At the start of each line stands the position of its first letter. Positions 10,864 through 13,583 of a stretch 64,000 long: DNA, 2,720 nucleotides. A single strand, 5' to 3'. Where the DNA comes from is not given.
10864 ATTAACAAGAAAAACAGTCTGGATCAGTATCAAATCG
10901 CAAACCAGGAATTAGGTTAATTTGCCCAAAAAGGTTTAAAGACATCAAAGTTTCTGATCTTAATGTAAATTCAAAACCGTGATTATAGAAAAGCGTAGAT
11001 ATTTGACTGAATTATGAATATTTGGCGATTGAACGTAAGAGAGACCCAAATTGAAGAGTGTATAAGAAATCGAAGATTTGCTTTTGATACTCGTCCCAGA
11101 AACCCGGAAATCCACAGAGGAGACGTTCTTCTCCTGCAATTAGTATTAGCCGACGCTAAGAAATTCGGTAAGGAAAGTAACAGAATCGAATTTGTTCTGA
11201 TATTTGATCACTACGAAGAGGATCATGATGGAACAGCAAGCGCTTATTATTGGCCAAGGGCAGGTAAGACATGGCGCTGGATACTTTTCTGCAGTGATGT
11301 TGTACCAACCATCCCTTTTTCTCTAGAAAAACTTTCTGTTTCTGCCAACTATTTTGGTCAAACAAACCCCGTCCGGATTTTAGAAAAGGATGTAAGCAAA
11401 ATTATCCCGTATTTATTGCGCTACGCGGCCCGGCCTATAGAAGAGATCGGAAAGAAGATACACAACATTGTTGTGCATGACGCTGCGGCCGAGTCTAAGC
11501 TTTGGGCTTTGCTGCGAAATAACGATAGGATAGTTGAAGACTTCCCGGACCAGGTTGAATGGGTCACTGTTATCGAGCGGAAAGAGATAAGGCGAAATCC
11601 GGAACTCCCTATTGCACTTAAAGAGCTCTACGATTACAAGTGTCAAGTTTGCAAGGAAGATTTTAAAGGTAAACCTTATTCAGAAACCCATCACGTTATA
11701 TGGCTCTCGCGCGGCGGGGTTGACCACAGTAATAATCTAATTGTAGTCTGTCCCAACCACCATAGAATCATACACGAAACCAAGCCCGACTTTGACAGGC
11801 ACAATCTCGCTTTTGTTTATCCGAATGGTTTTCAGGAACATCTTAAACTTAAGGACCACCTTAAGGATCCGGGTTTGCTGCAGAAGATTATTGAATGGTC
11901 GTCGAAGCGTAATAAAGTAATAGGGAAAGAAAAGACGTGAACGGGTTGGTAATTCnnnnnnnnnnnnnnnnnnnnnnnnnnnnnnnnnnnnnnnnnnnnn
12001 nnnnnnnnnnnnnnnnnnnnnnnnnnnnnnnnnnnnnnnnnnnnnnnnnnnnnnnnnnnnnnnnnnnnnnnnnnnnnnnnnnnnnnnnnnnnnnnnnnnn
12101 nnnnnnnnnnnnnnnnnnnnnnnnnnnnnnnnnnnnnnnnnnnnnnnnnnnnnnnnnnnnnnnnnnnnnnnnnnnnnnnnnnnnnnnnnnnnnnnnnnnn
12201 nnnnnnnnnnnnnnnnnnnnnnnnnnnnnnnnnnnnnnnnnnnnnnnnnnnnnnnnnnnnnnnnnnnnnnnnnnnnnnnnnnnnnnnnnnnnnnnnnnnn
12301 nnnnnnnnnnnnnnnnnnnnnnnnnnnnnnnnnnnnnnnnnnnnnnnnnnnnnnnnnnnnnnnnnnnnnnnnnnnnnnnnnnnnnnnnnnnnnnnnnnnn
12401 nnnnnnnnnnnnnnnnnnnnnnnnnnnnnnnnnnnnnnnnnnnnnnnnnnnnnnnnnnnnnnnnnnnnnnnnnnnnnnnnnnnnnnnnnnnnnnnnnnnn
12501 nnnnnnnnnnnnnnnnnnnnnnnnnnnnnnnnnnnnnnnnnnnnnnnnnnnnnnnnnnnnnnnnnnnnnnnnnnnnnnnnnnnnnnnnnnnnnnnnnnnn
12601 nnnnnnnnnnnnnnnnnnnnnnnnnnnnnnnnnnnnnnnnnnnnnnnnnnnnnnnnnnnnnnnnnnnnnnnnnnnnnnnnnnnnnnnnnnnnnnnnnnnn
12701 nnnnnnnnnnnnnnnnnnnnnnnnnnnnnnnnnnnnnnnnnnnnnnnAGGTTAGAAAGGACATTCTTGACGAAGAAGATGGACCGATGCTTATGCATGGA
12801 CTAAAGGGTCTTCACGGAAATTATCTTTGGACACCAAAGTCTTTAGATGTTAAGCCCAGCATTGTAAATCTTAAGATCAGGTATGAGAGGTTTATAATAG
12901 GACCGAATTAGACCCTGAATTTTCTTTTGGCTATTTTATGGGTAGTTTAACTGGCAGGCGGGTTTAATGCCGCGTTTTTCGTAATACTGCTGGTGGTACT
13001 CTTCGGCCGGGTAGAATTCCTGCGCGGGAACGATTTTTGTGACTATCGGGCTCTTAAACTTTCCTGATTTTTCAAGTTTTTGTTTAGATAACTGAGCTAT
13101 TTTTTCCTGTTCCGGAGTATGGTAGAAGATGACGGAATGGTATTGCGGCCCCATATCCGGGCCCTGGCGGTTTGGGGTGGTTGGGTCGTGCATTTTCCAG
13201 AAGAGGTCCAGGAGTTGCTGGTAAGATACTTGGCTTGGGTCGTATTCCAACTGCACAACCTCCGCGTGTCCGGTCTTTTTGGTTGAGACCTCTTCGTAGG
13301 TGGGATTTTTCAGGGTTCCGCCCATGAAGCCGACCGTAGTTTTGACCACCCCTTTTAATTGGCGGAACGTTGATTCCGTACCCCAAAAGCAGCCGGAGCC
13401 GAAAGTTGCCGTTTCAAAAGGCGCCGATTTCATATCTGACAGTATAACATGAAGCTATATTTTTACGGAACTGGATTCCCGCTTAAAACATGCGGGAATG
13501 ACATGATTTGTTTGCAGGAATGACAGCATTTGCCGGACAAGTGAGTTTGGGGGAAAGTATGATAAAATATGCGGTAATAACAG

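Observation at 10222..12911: AT-rich island with two tandem candidate modification-dependent restriction nucleases and an unknown membrane protein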

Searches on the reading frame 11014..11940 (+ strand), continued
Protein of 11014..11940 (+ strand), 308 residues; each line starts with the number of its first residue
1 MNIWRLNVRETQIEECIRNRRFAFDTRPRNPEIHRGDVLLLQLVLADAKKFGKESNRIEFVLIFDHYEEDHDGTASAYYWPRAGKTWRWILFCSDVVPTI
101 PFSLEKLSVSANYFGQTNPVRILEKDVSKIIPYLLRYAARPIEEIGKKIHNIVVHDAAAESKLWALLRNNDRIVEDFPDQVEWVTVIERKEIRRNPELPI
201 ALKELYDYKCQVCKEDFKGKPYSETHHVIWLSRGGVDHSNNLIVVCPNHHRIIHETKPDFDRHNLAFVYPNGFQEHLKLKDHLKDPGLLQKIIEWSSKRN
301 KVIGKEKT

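Call 31: find_related_loci(query=A1, collection=genome_contigs, flank=6000)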
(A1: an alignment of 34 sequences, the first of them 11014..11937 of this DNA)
Query A1 (308 aa) in genome_contigs; peptide patterns used: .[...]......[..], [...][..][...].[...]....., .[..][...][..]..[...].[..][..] (x = any residue, [..] = any of these).
129 stretches matched a pattern; 50 encode a relative of the query (tblastn E <= 1e-3); 48 distinct loci.
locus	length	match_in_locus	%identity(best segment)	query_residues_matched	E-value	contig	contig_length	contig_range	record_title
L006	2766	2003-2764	83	1-251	4e-152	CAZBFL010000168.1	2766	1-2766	MAG TPA_asm: uncultured bacterium isolate SRP098346_co1_248 genome assembly, contig: NODE_63545_length_2766_cov_5.706750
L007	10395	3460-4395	61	1-308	2e-124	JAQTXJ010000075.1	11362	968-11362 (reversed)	MAG: bacterium isolate STC_131 NODE_13401_length_11362_cov_3.730040_Sandtown_C, whole genome shotgun sequence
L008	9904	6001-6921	60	1-306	2e-124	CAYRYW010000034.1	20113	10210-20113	MAG TPA_asm: uncultured Dehalococcoidales bacterium isolate binchicken_co334_379 genome assembly, contig: NODE_4586_leng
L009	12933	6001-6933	59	1-307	2e-119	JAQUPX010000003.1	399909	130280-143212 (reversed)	MAG: bacterium isolate STD1_36 NODE_32_length_399909_cov_8.670833_Sandtown_D1, whole genome shotgun sequence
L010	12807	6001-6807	46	3-284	5e-77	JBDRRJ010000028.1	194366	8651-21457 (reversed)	MAG: Pseudomonadota bacterium isolate MEGAHIT-group-2.91 k141_676853, whole genome shotgun sequence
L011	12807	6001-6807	46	3-284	3e-77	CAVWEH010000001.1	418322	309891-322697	MAG: uncultured delta proteobacterium isolate MFD01299.bin.1.95 genome assembly, contig: contig_11908, whole genome shot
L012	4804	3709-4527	44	3-288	2e-76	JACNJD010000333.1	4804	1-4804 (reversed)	MAG: Candidatus Desulfacyla euxinica NIOZ-UU_NODE_23230_length_4804_cov_44.9212, whole genome shotgun sequence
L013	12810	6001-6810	45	2-284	2e-76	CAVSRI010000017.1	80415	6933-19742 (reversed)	MAG: uncultured delta proteobacterium isolate MFD01476.bin.2.138 genome assembly, contig: contig_17413, whole genome sho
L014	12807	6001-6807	45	3-284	5e-76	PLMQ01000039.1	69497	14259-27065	MAG: Syntrophaceae bacterium isolate fen_1166 73.20120800_E2X.51_contig_1448, whole genome shotgun sequence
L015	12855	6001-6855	44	5-288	1e-75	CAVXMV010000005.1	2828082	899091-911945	MAG: uncultured Chloroflexia bacterium isolate MFD02840.bin.2.2 genome assembly, contig: contig_5254, whole genome shotg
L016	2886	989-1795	46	2-283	4e-76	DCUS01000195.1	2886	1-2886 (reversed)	MAG TPA_asm: Syntrophaceae bacterium UBA2208 UBA2208_contig_94545, whole genome shotgun sequence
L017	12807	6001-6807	45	3-284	2e-74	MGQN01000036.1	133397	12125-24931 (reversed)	MAG: Deltaproteobacteria bacterium RBG_16_44_11 RBG_16_scaffold_574, whole genome shotgun sequence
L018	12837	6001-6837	45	5-283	5e-74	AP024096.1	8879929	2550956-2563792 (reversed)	Ktedonobacteria bacterium brp13 DNA, complete genome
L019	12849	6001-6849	43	1-283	2e-71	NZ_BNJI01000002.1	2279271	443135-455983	Ktedonobacter sp. SOSP1-85 sequence2, whole genome shotgun sequence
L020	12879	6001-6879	43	5-297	8e-71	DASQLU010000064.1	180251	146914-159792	MAG TPA_asm: Pyrinomonadaceae bacterium isolate SMAG_U10730 k141_141890, whole genome shotgun sequence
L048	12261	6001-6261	43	201-284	3e-18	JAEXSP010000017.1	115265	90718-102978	MAG: Bacillota bacterium isolate OH_HBrB_311 k127_1633995, whole genome shotgun sequence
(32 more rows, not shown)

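Call 33: predict_structure(alignment_id=A1)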
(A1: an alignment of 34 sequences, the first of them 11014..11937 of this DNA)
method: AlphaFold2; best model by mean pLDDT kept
length: 308 residues; sequences in the alignment: 34
mean_pLDDT: 90.9   pTM: 0.86
mean pLDDT of the five models: 90.9, 90.8, 89.6, 87.9, 87.5
residues with pLDDT >= 90: 213; 70-90: 88; 50-70: 7; < 50: 0
segments of 3 or more residues with pLDDT < 50: none
pLDDT, mean of each block of 10 residues (from residue 1): 94 91 91 95 95 94 96 95 93 94 92 84 95 82 84 83 93 88 84 90 94 92 83 92 95 94 94 96 88 93 83
secondary structure, 60 per line:
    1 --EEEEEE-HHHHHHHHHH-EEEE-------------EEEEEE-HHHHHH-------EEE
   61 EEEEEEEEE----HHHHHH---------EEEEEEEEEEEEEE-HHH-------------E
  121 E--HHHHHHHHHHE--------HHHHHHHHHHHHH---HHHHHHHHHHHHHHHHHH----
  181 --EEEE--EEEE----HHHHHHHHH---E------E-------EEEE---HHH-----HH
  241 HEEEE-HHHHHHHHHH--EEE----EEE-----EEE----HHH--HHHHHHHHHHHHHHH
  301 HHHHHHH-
elements in order: E3-8 H10-19 E21-24 E38-43 H45-50 E58-69 H74-79 E89-102 H124-133 H143-155 H159-176 E183-186 E189-192 H197-205 E224-227 E242-245 H247-256 E259-261 E266-268 E274-276 H286-307

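Call 79: search_protein_families(library=pfam, proteins=[L048:5414-5764:+, L048:5761-6267:+], max_evalue=0.01)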
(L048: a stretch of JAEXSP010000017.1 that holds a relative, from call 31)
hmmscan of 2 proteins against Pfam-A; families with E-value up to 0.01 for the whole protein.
L048:5414-5764:+ (116 aa): 0 families

L048:5761-6267:+ (168 aa): 2 families
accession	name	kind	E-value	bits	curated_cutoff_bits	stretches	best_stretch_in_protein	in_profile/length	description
PF01844.29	HNH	-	0.0018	18.8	21.4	1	90-137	1-45/47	HNH endonuclease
PF13391.12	HNH_2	-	0.0077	16.5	21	0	90-135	1-57/66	HNH endonuclease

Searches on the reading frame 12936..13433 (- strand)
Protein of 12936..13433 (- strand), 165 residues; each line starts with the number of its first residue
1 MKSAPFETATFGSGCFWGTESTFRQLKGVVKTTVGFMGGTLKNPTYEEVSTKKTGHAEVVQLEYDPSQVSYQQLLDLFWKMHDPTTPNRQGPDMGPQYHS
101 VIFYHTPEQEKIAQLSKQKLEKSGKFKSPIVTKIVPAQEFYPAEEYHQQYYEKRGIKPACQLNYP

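Call 4: search_protein_families(library=pfam, proteins=[window:12936-13433:-], max_evalue=0.1)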
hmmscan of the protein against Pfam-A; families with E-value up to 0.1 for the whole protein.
window:12936-13433:- (165 aa): 1 family
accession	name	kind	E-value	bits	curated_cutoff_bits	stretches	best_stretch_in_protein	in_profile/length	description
PF01625.27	PMSR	-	8e-67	224.7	23.7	1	8-155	1-148/153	Peptide methionine sulfoxide reductase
